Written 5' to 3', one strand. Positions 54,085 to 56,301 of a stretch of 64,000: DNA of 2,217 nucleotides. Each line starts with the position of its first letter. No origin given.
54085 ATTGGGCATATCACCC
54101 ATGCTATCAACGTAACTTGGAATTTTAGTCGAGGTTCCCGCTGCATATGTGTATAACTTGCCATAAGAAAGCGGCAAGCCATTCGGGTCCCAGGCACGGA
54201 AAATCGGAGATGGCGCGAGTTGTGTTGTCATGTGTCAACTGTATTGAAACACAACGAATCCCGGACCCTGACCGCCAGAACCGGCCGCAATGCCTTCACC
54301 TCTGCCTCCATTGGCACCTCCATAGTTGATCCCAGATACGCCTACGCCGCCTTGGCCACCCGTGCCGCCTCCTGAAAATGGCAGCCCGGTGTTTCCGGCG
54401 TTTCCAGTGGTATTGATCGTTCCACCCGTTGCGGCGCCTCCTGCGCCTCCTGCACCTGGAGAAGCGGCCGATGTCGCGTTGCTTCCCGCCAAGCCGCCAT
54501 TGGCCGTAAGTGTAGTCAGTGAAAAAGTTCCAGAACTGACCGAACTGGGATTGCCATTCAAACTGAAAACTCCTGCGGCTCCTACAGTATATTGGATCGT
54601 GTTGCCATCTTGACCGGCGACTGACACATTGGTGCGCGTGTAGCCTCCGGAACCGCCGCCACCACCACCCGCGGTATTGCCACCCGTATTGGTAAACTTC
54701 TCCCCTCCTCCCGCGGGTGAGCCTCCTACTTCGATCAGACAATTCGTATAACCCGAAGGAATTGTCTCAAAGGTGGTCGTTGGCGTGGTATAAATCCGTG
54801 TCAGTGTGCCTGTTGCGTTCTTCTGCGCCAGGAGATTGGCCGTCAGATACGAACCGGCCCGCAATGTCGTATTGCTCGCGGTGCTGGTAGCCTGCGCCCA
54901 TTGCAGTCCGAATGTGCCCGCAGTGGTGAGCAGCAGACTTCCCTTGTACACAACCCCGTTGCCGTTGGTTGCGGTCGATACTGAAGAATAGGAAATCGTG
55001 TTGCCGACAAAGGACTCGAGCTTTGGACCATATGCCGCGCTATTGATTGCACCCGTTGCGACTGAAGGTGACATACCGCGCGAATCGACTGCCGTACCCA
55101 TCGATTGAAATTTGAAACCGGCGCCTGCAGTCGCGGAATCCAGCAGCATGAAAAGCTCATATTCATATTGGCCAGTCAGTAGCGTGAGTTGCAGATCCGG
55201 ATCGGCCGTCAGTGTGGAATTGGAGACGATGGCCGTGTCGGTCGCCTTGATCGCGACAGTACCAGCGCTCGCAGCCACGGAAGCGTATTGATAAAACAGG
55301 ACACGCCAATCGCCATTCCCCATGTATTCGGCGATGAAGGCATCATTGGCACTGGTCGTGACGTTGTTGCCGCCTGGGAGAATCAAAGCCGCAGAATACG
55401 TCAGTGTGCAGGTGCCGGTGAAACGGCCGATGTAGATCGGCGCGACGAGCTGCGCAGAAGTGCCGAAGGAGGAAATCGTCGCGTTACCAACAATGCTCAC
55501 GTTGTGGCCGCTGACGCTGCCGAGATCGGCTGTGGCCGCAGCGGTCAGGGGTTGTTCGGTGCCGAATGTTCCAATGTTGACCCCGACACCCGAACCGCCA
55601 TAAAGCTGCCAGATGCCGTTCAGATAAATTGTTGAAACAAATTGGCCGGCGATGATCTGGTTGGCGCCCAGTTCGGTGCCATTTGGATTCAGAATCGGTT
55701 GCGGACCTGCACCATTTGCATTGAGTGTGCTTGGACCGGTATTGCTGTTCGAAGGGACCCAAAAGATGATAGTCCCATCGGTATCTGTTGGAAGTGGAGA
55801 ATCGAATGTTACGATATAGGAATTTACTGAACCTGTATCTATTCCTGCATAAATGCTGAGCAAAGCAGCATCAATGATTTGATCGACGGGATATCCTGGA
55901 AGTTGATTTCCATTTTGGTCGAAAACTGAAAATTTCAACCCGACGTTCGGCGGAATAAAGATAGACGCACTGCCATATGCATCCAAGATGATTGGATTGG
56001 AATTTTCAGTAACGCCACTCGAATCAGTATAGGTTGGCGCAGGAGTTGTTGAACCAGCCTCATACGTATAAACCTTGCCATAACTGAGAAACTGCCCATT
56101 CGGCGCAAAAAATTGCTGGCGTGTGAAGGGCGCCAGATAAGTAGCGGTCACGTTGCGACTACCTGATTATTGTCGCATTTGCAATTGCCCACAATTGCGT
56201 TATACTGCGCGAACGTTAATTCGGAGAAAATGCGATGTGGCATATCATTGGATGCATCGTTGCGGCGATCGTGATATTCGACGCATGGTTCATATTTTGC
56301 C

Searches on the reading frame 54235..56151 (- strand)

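Call 11: search_protein_families(library=phrogs, proteins=[window:54235-56151:-], max_evalue=0.001)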
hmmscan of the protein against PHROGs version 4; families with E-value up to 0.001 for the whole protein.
window:54235-56151:- (638 aa): 0 families

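Call 32: search_protein_families(library=pfam, proteins=[window:54235-56151:-], max_evalue=0.001)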
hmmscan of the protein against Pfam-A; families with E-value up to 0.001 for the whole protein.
window:54235-56151:- (638 aa): 1 family
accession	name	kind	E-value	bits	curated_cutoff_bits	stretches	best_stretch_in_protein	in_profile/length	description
PF21722.4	Gly_rich_2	-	0.00014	22.4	24.3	1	458-627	3-168/226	Glycine-rich domain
